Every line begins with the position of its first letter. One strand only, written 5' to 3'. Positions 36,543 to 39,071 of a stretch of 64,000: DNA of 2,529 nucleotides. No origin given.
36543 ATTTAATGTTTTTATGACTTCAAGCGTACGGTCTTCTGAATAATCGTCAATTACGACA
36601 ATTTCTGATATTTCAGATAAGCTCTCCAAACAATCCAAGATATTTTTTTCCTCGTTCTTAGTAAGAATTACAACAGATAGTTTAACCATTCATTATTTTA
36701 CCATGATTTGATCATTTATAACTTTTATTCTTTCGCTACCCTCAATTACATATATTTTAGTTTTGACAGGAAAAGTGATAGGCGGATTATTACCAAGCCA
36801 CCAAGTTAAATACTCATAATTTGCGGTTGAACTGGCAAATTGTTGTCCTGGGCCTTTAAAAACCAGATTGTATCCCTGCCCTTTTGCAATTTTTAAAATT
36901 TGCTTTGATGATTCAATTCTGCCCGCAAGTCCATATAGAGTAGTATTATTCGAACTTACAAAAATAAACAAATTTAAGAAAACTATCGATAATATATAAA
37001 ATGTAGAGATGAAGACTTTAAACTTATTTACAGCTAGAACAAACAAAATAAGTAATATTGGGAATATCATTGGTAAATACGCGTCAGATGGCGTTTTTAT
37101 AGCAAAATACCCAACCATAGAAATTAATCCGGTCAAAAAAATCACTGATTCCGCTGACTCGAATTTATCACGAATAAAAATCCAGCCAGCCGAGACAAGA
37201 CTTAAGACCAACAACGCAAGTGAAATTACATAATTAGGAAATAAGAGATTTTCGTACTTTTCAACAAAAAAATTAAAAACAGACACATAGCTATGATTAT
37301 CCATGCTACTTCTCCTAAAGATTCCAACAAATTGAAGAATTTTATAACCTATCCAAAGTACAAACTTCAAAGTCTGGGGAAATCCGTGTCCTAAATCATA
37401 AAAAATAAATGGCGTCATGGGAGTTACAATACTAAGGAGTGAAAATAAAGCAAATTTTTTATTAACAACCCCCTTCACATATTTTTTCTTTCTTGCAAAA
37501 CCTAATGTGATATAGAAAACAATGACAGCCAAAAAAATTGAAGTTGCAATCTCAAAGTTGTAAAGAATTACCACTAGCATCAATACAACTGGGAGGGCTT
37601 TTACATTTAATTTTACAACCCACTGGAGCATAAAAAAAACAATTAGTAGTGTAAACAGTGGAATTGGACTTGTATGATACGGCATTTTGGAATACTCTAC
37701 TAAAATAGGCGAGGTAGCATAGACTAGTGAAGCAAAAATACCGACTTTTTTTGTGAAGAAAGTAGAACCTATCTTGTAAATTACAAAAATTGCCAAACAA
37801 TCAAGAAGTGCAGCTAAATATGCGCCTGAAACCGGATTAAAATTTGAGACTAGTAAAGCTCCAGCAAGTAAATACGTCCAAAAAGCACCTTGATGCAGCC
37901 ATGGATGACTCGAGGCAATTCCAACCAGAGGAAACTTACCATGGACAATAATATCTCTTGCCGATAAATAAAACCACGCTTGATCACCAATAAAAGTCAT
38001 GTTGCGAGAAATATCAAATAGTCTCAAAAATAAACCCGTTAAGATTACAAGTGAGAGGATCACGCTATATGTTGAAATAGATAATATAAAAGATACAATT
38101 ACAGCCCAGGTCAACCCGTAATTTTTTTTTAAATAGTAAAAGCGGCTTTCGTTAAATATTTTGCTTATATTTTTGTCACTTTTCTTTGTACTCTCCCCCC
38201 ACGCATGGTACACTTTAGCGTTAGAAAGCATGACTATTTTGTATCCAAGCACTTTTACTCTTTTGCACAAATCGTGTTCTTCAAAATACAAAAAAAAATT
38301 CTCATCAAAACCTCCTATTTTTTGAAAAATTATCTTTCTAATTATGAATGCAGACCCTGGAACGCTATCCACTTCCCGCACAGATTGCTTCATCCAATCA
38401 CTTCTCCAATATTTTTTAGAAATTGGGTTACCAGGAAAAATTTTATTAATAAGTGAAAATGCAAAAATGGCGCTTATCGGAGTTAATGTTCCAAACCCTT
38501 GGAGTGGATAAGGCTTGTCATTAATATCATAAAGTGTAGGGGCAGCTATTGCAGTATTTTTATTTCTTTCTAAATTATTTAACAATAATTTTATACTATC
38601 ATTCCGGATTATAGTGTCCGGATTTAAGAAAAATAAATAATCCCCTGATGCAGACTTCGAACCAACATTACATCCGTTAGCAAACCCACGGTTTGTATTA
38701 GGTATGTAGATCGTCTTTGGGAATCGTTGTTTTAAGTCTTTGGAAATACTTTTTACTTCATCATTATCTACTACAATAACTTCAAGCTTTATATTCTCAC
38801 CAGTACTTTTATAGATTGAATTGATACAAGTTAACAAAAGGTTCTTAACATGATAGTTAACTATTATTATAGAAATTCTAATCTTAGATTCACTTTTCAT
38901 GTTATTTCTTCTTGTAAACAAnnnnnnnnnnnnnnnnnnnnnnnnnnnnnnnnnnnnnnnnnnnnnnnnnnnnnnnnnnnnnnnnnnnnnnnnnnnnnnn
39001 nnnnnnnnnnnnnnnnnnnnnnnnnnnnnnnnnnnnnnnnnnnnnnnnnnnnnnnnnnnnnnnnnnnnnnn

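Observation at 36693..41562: Single-polypeptide fusions of a cytoplasmic GT-A or GT-B domain to a GT-C membrane glycosyltransferase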

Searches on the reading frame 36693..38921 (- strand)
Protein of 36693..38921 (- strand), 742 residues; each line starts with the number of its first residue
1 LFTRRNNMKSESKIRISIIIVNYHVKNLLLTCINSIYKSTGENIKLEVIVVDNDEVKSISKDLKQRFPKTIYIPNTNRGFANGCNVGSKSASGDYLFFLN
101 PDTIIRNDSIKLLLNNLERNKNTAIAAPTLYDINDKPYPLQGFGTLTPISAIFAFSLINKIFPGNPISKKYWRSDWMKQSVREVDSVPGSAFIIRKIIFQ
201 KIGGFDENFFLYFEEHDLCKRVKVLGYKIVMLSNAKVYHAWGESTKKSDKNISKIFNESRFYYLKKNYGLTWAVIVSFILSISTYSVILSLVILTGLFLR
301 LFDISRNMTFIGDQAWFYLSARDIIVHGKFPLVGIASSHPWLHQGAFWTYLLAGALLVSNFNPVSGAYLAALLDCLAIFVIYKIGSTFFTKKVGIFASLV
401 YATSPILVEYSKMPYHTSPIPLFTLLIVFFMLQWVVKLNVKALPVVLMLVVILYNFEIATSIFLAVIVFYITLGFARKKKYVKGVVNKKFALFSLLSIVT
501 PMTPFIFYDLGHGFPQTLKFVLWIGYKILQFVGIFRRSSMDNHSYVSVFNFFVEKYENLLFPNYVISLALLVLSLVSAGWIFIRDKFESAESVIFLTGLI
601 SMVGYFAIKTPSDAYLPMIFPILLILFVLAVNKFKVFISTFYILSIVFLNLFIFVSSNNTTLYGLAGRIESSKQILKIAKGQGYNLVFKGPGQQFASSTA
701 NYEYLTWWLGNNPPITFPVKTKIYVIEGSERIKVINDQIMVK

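Call 6: search_protein_families(library=pfam, proteins=[window:36693-38921:-], max_evalue=0.01)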
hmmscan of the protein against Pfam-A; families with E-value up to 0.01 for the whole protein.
window:36693-38921:- (742 aa): 5 families
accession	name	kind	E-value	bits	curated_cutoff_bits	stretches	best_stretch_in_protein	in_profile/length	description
PF00535.33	Glycos_transf_2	-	3.8e-18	66.4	23.3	1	17-143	1-130/168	Glycosyl transferase family 2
PF10111.15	Glyco_tranf_2_2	-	6.8e-11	42.6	27.3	1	45-225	29-202/276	Glycosyltransferase like family 2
PF13641.12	Glyco_tranf_2_3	-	1.5e-10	41.9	27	1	16-251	3-223/230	Glycosyltransferase like family 2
PF13231.12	PMT_2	-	4.9e-05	24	26.1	1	348-478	6-141/160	Dolichyl-phosphate-mannose-protein mannosyltransferase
PF02709.20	Glyco_transf_7C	-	0.0013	18.8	23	1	188-237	20-72/78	N-terminal domain of galactosyltransferase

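Call 7: search_protein_families(library=ncbifam, proteins=[window:36693-38921:-], max_evalue=0.01)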
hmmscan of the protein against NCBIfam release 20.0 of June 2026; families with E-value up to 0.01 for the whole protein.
window:36693-38921:- (742 aa): 12 families
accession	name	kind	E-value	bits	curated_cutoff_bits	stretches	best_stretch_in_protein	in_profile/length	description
TIGR01556.1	rhamnosyltran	subfamily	2.7e-12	46.5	200.55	2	179-270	140-234/281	rhamnosyltransferase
TIGR04283.1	glyco_like_mftF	equivalog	5.5e-12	45.7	182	1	16-234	1-180/221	TIGR04283 family arsenosugar biosynthesis glycosyltransferase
NF007482.0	PRK10073.1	equivalog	1.3e-09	37.5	423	1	11-115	3-108/334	glycosyltransferase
NF041875.1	EPS_EpsD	equivalog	2.6e-09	36.9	370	1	16-125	1-112/325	exopolysaccharide biosynthesis glycosyltransferase EpsD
TIGR03111.1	glyc2_xrt_Gpos1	hypoth_equivalog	3.4e-09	36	363.95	1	10-124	45-163/439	TIGR03111 family XrtG-associated glycosyltransferase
TIGR03965.1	mycofact_glyco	equivalog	3.6e-09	36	280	2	9-143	69-204/467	mycofactocin biosynthesis glycosyltransferase MftF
NF041394.1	GtaseAglG_Halo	equivalog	2.6e-08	33.5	440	1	15-126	2-116/304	glucosyl-dolichyl phosphate glucuronosyltransferase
TIGR03937.1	PgaC_IcaA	equivalog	1.6e-07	30.7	422.3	1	5-124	36-157/407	poly-beta-1,6-N-acetyl-D-glucosamine synthase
NF050050.1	ProtGlycPglI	equivalog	2.1e-07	30.6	500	1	15-120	3-111/306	GalNAc(5)-diNAcBac-PP-undecaprenol beta-1,3-glucosyltransferase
TIGR04009.1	wcaE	equivalog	8.4e-05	22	369.2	1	16-132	3-122/248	colanic acid biosynthesis glycosyltransferase WcaE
NF047683.1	TeichurnBiosyTuaG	equivalog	0.00014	21.6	400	1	12-121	4-115/252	teichuronic acid biosynthesis protein TuaG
NF038302.1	EPS_HpsE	equivalog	0.00018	20.6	300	1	15-111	2-105/307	hormogonium polysaccharide biosynthesis glycosyltransferase HpsE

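Call 26: find_homologous_proteins(query=window:36693-38900:-, max_evalue=0.00001)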
Query window:36693-38900:- (735 aa): 1633 proteins with E <= 0.00001 among 8000 candidates; the best 120 are listed.
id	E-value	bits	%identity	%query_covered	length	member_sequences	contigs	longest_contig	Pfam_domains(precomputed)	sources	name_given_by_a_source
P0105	0.0e+0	1622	100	100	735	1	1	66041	PF10111.15,PF13641.13,PF00535.33,PF13231.13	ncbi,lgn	-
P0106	1.5e-226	772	52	97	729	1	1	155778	PF10111.15,PF13641.13,PF00535.33,PF13231.13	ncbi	-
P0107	5.5e-217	741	49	98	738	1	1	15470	PF10111.15,PF13641.13,PF00535.33,PF13231.13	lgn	-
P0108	2.3e-214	732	48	98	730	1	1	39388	PF10111.15,PF13641.13,PF00535.33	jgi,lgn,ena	-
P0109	8.8e-208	710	49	95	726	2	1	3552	PF10111.15,PF13641.13,PF00535.33,PF02709.21,PF13231.13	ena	-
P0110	2.8e-206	705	49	98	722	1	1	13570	PF10111.15,PF13641.13,PF00535.33,PF13231.13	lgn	-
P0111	5.1e-206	704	48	98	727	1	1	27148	PF10111.15,PF13641.13,PF00535.33,PF13231.13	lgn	-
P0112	4.6e-205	701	48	99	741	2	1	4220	PF10111.15,PF13641.13,PF00535.33,PF13231.13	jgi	jgi:GT2 family glycosyltransferase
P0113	2.5e-204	699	47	95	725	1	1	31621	PF10111.15,PF13641.13,PF00535.33,PF13231.13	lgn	-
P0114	1.4e-203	696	47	98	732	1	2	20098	PF10111.15,PF13641.13,PF00535.33,PF13231.13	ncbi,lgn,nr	ncbi:MAG: glycosyltransferase [Patescibacteria group bacterium]|nr:glycosyltransferase [Patescibacte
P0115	6.8e-202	691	48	95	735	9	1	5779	PF10111.15,PF13641.13,PF00535.33,PF02709.21,PF13231.13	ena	-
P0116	8.2e-202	691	46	100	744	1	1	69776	PF10111.15,PF13641.13,PF00535.33,PF13231.13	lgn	-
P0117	1.7e-201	690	46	99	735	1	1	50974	PF10111.15,PF13641.13,PF00535.33,PF13231.13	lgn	-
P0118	4.7e-201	688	47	96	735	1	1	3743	PF10111.15,PF13641.13,PF00535.33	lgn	-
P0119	1.3e-200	687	48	95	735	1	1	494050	PF10111.15,PF13641.13,PF00535.33,PF13231.13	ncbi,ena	-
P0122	1.2e-199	683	46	99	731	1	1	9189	PF10111.15,PF13641.13,PF00535.33,PF13231.13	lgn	-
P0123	1.9e-199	683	45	95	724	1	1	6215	PF10111.15,PF13641.13,PF00535.33,PF13231.13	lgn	-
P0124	1.9e-199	683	45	99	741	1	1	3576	PF13641.13,PF00535.33,PF13231.13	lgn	-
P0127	1.6e-198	680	46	99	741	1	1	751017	PF10111.15,PF13641.13,PF00535.33,PF02709.21,PF13231.13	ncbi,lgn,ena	-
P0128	2.1e-198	679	46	95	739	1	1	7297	PF10111.15,PF13641.13,PF00535.33,PF13231.13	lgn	-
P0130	5.0e-198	678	45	98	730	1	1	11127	PF13641.13,PF00535.33,PF13231.13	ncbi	-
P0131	3.8e-197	675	47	95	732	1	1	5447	PF10111.15,PF13641.13,PF00535.33,PF13231.13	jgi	-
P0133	4.8e-197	675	48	98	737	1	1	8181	PF10111.15,PF13641.13,PF00535.33,PF13231.13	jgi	jgi:GT2 family glycosyltransferase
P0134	6.3e-197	674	47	96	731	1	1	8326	PF10111.15,PF13641.13,PF00535.33,PF13231.13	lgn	-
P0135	6.5e-197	674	45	95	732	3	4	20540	PF10111.15,PF13641.13,PF00535.33,PF13231.13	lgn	-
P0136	1.4e-196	673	45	96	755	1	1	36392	PF10111.15,PF13641.13,PF00535.33,PF13231.13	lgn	-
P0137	1.6e-196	673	48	98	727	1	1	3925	PF10111.15,PF13641.13,PF00535.33,PF13231.13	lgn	-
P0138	2.0e-196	673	46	95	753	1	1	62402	PF10111.15,PF13641.13,PF00535.33,PF02709.21,PF13231.13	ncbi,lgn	-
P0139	2.8e-196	672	46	98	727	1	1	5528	PF10111.15,PF00535.33,PF13231.13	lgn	-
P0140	4.4e-196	672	46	98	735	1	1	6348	PF10111.15,PF13641.13,PF00535.33,PF13231.13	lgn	-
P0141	8.2e-195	667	45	84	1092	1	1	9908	PF10111.15,PF13641.13,PF00535.33,PF13231.13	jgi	-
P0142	1.4e-194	667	46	96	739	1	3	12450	PF10111.15,PF13641.13,PF00535.33,PF13231.13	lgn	-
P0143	1.9e-194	666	45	99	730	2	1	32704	PF10111.15,PF13641.13,PF00535.33,PF13231.13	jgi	-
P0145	1.9e-193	663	47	95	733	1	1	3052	PF10111.15,PF13641.13,PF00535.33,PF13231.13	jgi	jgi:GT2 family glycosyltransferase/4-amino-4-deoxy-L-arabinose transferase-like glycosyltransferase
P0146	2.4e-193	663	47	95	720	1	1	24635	PF10111.15,PF13641.13,PF00535.33,PF13231.13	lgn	-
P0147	1.2e-192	660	46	97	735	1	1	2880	PF10111.15,PF13641.13,PF00535.33,PF13231.13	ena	-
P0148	1.4e-192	660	45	95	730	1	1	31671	PF10111.15,PF13641.13,PF00535.33,PF13231.13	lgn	-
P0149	1.7e-192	660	45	99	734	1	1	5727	PF10111.15,PF13641.13,PF00535.33,PF13231.13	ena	-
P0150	5.4e-192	658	44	95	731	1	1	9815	PF10111.15,PF13641.13,PF00535.33,PF13231.13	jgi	jgi:GT2 family glycosyltransferase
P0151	6.6e-191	655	43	97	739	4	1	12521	PF10111.15,PF13641.13,PF00535.33,PF13231.13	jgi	-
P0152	6.8e-191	654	46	95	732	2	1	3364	PF10111.15,PF13641.13,PF00535.33,PF13231.13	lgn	-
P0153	1.1e-190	654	45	95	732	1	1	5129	PF10111.15,PF13641.13,PF00535.33,PF13231.13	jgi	jgi:GT2 family glycosyltransferase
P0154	1.2e-190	654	46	96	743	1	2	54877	PF10111.15,PF13641.13,PF00535.33,PF13231.13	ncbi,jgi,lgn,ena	-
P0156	2.0e-190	653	45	95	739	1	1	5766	PF10111.15,PF13641.13,PF00535.33,PF02709.21,PF13231.13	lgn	-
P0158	2.5e-190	653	45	98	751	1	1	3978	PF10111.15,PF13641.13,PF00535.33,PF13231.13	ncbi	-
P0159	2.9e-190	652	43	98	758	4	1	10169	PF10111.15,PF13641.13,PF00535.33,PF13231.13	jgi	jgi:hypothetical protein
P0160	3.6e-190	652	44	98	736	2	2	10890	PF10111.15,PF13641.13,PF00535.33,PF13231.13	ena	-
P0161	3.9e-190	652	45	98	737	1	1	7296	PF10111.15,PF13641.13,PF00535.33,PF13231.13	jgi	jgi:GT2 family glycosyltransferase/4-amino-4-deoxy-L-arabinose transferase-like glycosyltransferase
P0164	7.7e-190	651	45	98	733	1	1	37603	PF10111.15,PF13641.13,PF00535.33,PF13231.13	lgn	-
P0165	9.8e-190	651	45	95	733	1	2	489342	PF10111.15,PF13641.13,PF00535.33,PF13231.13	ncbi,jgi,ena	-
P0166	1.1e-189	650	46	96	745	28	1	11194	PF13641.13,PF00535.33,PF13231.13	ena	-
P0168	2.1e-189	650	44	99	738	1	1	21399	PF10111.15,PF13641.13,PF00535.33,PF13231.13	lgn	-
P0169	2.4e-189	649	45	95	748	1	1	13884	PF10111.15,PF13641.13,PF00535.33,PF13231.13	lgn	-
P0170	4.8e-189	648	43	95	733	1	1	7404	PF10111.15,PF13641.13,PF00535.33,PF13231.13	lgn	-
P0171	9.9e-189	647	45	96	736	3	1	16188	PF00535.33,PF13231.13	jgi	jgi:hypothetical protein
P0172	1.2e-188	647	45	98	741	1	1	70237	PF10111.15,PF13641.13,PF00535.33,PF13231.13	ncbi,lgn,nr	ncbi:MAG: glycosyltransferase [Candidatus Levybacteria bacterium]|nr:glycosyltransferase [Candidatus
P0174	1.3e-188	647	46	95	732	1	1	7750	PF10111.15,PF13641.13,PF00535.33,PF13231.13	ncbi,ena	-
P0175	1.9e-188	646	43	96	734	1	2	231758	PF13641.13,PF00535.33,PF13231.13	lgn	-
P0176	2.5e-188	646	45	98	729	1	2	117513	PF10111.15,PF00535.33,PF13231.13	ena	-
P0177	3.8e-188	645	45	97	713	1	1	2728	PF10111.15,PF13641.13,PF00535.33,PF13231.13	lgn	-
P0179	5.7e-188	645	44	95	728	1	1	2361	PF10111.15,PF13641.13,PF00535.33,PF13231.13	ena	-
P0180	6.2e-188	645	45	95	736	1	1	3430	PF10111.15,PF13641.13,PF00535.33,PF13231.13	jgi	jgi:GT2 family glycosyltransferase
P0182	9.8e-188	644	45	95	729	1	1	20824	PF10111.15,PF13641.13,PF00535.33,PF13231.13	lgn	-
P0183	1.8e-187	643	45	84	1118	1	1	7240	PF10111.15,PF13641.13,PF00535.33,PF13231.13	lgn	-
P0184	2.1e-187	643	45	97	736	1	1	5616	PF10111.15,PF13641.13,PF00535.33,PF13231.13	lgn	-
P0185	7.2e-187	641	43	98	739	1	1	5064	PF10111.15,PF13641.13,PF00535.33,PF13231.13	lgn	-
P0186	1.6e-186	640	44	96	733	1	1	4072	PF10111.15,PF13641.13,PF00535.33,PF13231.13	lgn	-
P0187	1.9e-186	640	45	96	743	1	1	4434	PF10111.15,PF13641.13,PF00535.33,PF13231.13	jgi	jgi:GT2 family glycosyltransferase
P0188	2.5e-186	639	43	99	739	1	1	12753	PF10111.15,PF13641.13,PF00535.33,PF13231.13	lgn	-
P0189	2.9e-186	639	46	95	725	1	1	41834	PF10111.15,PF13641.13,PF00535.33,PF13231.13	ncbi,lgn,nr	ncbi:glycosyltransferase [Candidatus Roizmanbacteria bacterium]|nr:glycosyltransferase [Candidatus R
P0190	4.9e-186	638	46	93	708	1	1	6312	PF10111.15,PF00535.33,PF13231.13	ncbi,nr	ncbi:MAG: glycosyltransferase [Actinobacteria bacterium]|nr:glycosyltransferase [Actinomycetota bact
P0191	5.2e-186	638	45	95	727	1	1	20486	PF13632.13,PF10111.15,PF13641.13,PF00535.33,PF13231.13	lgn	-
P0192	5.3e-186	638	44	98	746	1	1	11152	PF10111.15,PF13641.13,PF00535.33,PF13231.13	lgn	-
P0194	7.8e-186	638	45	98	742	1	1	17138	PF10111.15,PF13641.13,PF00535.33,PF13231.13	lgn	-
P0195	1.2e-185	637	43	98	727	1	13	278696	PF10111.15,PF00535.33,PF13231.13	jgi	jgi:GT2 family glycosyltransferase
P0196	1.7e-185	637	44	99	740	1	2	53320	PF10111.15,PF13641.13,PF00535.33,PF13231.13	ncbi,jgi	-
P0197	1.7e-185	637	43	98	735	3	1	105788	PF10111.15,PF13641.13,PF00535.33,PF13231.13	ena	-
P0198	2.0e-185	636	47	87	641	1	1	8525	PF10111.15,PF13641.13,PF00535.33,PF13231.13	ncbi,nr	ncbi:MAG TPA: glycosyltransferase, partial [Patescibacteria group bacterium]|nr:glycosyltransferase 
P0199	2.1e-185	636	45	99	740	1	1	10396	PF10111.15,PF13641.13,PF00535.33,PF13231.13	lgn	-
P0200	2.7e-185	636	46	95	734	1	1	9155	PF10111.15,PF13641.13,PF00535.33,PF13231.13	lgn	-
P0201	2.8e-185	636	43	99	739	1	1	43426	PF13641.13,PF02366.25,PF00535.33,PF13231.13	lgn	-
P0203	3.4e-185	636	43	95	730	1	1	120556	PF10111.15,PF13641.13,PF00535.33,PF13231.13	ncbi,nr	ncbi:glycosyltransferase [Patescibacteria group bacterium]|nr:glycosyltransferase [Patescibacteria g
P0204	7.3e-185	635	45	99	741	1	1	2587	PF10111.15,PF13641.13,PF00535.33,PF13231.13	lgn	-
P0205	8.6e-185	634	45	99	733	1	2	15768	PF10111.15,PF13641.13,PF00535.33,PF13231.13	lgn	-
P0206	9.4e-185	634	45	98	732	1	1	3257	PF10111.15,PF13641.13,PF00535.33,PF13231.13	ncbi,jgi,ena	-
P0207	1.5e-184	633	43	96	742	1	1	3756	PF10111.15,PF13641.13,PF00535.33,PF13231.13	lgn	-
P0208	2.0e-184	633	43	98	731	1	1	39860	PF13641.13,PF00535.33,PF13231.13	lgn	-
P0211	3.4e-184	632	44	95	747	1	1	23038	PF10111.15,PF13641.13,PF00535.33,PF13231.13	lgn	-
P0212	5.9e-184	632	43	98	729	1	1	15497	PF10111.15,PF13641.13,PF00535.33,PF13231.13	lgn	-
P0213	9.4e-184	631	44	95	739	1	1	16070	PF10111.15,PF13641.13,PF00535.33,PF13231.13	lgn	-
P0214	1.1e-183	631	45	95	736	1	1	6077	PF10111.15,PF13641.13,PF00535.33,PF13231.13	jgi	jgi:GT2 family glycosyltransferase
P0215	1.6e-183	630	42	99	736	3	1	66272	PF10111.15,PF13641.13,PF00535.33,PF13231.13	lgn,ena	-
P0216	3.3e-183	629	44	98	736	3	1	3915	PF10111.15,PF13641.13,PF00535.33,PF13231.13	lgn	-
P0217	5.1e-183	628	44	99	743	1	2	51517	PF13641.13,PF00535.33,PF13231.13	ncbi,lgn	-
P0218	5.9e-183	628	44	98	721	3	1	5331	PF10111.15,PF13641.13,PF00535.33,PF13231.13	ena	-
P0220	8.2e-183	628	42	99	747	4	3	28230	PF10111.15,PF13641.13,PF00535.33,PF13231.13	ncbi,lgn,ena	-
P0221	8.8e-183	628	44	99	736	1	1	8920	PF10111.15,PF13641.13,PF00535.33,PF13231.13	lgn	-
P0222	9.6e-183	628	43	99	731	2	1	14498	PF13712.13,PF10111.15,PF13641.13,PF00535.33,PF13231.13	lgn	-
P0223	1.0e-182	627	44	98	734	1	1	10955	PF10111.15,PF13641.13,PF00535.33,PF13231.13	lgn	-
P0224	1.1e-182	627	43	98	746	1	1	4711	PF10111.15,PF13641.13,PF00535.33,PF13231.13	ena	-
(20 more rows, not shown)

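Call 47: predict_structure(alignment_id=A3)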
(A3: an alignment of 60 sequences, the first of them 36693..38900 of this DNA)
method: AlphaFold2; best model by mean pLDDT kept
length: 735 residues; sequences in the alignment: 60
mean_pLDDT: 92.2   pTM: 0.87
mean pLDDT of the five models: 92.2, 92.1, 91.1, 91.0, 91.0
residues with pLDDT >= 90: 561; 70-90: 153; 50-70: 17; < 50: 4
segments of 3 or more residues with pLDDT < 50: 1-3
pLDDT, mean of each block of 10 residues (from residue 1): 74 95 96 87 95 95 95 95 97 94 95 97 94 93 94 90 92 95 95 97 94 97 96 87 90 97 96 92 98 92 92 95 84 78 97 96 98 98 97 97 93 98 97 95 95 93 94 88 94 91 85 85 84 80 96 93 96 90 95 94 90 97 95 96 90 76 95 91 85 95 88 89 86 61
secondary structure, 60 per line:
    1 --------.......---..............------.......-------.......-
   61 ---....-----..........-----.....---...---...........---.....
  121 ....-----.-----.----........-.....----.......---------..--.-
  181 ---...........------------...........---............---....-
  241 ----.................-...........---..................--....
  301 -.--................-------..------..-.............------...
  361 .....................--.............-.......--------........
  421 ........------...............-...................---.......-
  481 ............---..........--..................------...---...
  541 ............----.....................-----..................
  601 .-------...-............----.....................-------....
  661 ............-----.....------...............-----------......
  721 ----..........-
elements in order (helices of 4 or more, strands of 3 or more residues): E9-15 H19-32 E39-45 H53-59 E64-67 H73-82 E88-92 E96-98 H102-112 E116-124 H141-148 H150-154 H159-165 E184-188 H189-194 H207-217 E221-232 H236-239 H245-261 H263-273 H277-294 H297-300 H305-320 H339-351 H358-381 H384-396 H398-404 H413-428 H435-449 H451-469 H473-479 H481-492 H496-505 H508-525 H538-552 H557-577 H583-601 H613-624 H629-649 H658-672 E678-682 H689-703 E715-720 E725-729 H730-734
